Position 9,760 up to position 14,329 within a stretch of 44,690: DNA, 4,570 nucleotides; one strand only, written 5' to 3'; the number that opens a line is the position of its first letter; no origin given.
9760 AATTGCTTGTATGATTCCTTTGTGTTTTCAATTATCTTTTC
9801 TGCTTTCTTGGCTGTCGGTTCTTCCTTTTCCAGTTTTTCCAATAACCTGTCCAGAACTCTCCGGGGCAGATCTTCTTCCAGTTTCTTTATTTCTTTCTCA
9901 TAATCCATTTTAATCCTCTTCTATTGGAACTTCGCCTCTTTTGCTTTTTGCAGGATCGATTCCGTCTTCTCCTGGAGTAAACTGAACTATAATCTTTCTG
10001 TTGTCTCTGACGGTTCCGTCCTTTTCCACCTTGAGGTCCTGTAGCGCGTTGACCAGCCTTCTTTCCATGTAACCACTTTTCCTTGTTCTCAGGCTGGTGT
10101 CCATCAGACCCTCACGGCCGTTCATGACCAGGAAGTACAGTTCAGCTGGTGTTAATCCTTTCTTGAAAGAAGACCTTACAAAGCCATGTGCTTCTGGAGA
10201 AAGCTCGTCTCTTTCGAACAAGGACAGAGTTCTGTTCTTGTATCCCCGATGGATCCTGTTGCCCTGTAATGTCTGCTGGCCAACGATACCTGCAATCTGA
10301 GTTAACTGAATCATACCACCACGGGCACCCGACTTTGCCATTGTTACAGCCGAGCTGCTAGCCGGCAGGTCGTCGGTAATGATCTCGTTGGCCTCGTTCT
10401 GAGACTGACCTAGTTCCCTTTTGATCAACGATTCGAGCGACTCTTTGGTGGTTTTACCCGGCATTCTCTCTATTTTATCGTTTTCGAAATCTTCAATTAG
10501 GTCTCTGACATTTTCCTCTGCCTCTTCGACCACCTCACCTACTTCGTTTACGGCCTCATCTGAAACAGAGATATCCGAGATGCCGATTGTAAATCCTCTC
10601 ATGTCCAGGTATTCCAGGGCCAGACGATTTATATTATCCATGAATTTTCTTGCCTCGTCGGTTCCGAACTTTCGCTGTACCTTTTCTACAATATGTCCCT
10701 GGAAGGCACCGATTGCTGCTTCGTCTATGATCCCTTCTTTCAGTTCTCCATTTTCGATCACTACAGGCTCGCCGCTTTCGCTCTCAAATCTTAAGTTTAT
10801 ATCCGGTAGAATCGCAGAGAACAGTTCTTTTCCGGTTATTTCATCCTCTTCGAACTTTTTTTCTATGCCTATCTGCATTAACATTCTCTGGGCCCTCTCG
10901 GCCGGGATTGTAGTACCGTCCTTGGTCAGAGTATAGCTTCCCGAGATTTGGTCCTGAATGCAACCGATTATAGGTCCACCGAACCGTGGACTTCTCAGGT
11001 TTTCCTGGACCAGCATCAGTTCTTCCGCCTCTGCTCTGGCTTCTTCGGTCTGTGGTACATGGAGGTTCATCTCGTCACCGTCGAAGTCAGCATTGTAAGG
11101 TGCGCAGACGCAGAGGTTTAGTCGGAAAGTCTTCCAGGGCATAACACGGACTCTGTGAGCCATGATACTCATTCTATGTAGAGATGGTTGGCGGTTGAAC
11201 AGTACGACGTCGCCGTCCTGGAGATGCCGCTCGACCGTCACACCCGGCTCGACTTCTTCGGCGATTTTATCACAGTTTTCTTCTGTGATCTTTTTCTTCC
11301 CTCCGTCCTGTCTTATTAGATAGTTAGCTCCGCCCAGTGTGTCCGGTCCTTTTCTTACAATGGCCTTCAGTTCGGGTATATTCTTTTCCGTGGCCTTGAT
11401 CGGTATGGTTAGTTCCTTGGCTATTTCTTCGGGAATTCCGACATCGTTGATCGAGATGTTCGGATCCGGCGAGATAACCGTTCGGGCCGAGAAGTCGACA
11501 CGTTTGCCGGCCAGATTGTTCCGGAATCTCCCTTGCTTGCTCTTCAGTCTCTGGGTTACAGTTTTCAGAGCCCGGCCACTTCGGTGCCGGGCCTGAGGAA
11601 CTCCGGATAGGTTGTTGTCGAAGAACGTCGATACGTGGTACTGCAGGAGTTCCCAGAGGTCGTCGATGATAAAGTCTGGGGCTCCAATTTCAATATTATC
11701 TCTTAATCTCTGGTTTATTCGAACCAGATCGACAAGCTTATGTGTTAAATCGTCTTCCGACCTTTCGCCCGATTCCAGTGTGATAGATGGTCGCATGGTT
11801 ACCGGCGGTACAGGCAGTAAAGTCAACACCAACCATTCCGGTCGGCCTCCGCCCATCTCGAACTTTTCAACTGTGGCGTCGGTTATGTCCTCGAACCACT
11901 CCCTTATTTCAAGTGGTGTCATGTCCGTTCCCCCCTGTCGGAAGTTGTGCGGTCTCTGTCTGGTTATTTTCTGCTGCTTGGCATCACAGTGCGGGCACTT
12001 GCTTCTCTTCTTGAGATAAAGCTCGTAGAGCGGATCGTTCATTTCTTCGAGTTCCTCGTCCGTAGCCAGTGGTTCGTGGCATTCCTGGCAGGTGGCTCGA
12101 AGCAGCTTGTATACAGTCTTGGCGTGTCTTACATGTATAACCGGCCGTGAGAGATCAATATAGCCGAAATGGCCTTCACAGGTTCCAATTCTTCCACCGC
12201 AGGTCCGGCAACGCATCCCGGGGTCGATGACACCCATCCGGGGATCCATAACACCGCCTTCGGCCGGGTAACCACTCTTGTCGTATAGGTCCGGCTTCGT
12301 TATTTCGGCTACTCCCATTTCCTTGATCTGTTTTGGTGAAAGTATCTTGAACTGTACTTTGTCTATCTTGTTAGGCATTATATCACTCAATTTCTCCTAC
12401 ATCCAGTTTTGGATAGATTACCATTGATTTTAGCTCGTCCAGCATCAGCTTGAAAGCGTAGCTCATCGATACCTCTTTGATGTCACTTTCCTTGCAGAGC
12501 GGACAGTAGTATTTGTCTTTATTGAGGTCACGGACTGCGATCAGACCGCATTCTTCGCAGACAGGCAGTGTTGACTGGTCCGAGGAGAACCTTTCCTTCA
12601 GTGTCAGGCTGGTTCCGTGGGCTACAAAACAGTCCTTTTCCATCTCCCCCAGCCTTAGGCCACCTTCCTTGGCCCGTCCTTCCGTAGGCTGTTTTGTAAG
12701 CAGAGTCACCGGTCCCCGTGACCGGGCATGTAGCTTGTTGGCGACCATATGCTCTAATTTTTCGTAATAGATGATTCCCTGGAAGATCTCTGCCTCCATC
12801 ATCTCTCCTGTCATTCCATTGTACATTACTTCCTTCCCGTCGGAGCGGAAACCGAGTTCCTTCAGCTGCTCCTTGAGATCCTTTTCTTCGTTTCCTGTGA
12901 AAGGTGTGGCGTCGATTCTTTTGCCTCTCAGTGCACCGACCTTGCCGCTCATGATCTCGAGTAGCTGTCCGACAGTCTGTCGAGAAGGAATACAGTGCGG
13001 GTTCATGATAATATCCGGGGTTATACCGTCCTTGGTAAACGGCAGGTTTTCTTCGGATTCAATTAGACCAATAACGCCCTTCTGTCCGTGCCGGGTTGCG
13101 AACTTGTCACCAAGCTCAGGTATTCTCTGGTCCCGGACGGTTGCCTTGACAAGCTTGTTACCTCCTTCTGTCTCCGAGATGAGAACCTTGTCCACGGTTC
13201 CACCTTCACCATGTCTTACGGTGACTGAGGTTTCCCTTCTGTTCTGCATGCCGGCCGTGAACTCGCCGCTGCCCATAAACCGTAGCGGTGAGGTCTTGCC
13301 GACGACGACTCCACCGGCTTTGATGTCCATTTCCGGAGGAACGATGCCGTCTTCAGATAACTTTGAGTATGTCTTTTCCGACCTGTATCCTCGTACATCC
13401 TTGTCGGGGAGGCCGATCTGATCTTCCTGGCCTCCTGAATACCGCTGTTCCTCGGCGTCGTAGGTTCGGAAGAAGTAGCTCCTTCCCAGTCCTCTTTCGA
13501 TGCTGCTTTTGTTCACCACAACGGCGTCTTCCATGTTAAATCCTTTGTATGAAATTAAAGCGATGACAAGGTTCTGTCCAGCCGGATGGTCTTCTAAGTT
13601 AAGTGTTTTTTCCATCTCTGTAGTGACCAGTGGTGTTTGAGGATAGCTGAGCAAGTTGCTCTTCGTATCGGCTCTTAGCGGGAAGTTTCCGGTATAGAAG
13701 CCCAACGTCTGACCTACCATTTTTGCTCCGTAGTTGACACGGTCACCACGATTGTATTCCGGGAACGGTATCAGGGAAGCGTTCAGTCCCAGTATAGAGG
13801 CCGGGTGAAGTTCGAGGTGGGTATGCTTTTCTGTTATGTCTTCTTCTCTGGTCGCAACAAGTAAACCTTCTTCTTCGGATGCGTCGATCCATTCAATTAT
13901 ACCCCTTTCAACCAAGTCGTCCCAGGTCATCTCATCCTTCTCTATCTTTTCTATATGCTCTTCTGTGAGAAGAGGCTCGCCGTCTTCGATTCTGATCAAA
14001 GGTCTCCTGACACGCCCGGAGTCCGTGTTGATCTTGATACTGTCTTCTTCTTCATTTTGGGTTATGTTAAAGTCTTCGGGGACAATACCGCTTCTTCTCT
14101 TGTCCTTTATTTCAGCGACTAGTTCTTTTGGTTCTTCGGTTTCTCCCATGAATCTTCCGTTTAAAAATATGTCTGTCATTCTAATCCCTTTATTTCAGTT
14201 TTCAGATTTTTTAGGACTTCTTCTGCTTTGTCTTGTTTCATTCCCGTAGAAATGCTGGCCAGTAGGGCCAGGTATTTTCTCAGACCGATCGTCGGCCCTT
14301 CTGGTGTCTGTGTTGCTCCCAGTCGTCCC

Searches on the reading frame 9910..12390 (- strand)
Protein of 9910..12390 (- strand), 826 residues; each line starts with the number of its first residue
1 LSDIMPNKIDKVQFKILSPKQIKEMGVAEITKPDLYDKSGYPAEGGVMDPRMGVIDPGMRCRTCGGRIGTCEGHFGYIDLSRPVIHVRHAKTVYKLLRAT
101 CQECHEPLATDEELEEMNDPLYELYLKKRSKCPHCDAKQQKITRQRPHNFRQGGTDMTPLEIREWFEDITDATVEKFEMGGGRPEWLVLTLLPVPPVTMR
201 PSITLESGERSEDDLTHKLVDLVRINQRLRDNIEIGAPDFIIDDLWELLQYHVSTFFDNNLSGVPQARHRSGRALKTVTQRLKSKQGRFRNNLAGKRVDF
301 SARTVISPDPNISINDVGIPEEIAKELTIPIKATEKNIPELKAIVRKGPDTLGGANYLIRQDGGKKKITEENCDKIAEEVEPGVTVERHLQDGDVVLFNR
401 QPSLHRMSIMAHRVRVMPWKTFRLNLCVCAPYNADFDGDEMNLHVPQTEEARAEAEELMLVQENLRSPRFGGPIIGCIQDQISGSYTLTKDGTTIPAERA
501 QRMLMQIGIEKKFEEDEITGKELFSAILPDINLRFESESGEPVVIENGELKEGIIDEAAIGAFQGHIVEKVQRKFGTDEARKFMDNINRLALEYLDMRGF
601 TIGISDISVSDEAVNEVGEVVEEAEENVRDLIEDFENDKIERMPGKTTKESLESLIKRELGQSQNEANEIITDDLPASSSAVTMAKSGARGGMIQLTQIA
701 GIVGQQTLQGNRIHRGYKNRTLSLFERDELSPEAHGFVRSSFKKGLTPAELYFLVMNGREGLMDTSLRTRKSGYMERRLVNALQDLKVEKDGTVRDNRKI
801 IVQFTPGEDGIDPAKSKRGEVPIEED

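Call 80: search_protein_families(library=pfam, proteins=[window:9910-12390:-], max_evalue=0.00001)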
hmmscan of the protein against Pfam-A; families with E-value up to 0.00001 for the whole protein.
window:9910-12390:- (826 aa): 5 families
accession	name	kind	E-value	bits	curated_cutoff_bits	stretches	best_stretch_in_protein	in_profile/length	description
PF04997.17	RNA_pol_Rpb1_1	-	1.1e-82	278.3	39.7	1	7-293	2-312/312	RNA polymerase Rpb1, domain 1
PF00623.25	RNA_pol_Rpb1_2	-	1.2e-72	244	25.3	1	295-461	1-166/166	RNA polymerase Rpb1, domain 2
PF04983.23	RNA_pol_Rpb1_3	-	3e-32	112.2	28.9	1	464-607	1-162/162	RNA polymerase Rpb1, domain 3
PF05000.22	RNA_pol_Rpb1_4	-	2e-27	95.6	24.8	1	632-738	1-107/107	RNA polymerase Rpb1, domain 4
PF04998.22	RNA_pol_Rpb1_5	-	2.6e-20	73.4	28.5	1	745-810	1-66/267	RNA polymerase Rpb1, domain 5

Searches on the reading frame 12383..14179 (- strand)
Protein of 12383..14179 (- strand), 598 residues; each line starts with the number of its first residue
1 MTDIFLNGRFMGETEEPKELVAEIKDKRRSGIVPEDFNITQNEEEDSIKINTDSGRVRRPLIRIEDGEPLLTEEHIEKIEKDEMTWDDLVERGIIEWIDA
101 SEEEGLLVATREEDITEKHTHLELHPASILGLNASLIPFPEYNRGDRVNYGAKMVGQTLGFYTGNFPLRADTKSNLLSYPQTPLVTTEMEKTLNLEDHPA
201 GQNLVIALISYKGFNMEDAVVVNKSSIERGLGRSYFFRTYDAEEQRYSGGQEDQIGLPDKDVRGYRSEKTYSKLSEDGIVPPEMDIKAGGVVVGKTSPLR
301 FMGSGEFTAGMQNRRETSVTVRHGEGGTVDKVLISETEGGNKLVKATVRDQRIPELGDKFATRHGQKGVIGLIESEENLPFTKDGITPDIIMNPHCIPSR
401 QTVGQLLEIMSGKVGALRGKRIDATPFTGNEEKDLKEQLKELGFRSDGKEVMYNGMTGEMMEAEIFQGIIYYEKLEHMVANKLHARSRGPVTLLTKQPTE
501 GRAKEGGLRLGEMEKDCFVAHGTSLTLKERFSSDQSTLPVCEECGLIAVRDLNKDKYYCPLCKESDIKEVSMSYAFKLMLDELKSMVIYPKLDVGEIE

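Call 80: search_protein_families(library=pfam, proteins=[window:12383-14179:-], max_evalue=0.00001)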
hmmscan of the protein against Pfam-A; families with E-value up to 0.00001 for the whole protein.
window:12383-14179:- (598 aa): 3 families
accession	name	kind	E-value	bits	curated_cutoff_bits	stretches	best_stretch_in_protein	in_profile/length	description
PF00562.33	RNA_pol_Rpb2_6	-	1.8e-131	439.1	23.4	1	134-504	2-373/373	RNA polymerase Rpb2, domain 6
PF04560.25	RNA_pol_Rpb2_7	-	8.2e-23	81.1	32.1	1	506-592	1-84/87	RNA polymerase Rpb2, domain 7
PF04566.18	RNA_pol_Rpb2_4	-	9.5e-19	67.7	28.7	1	4-64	1-61/62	RNA polymerase Rpb2, domain 4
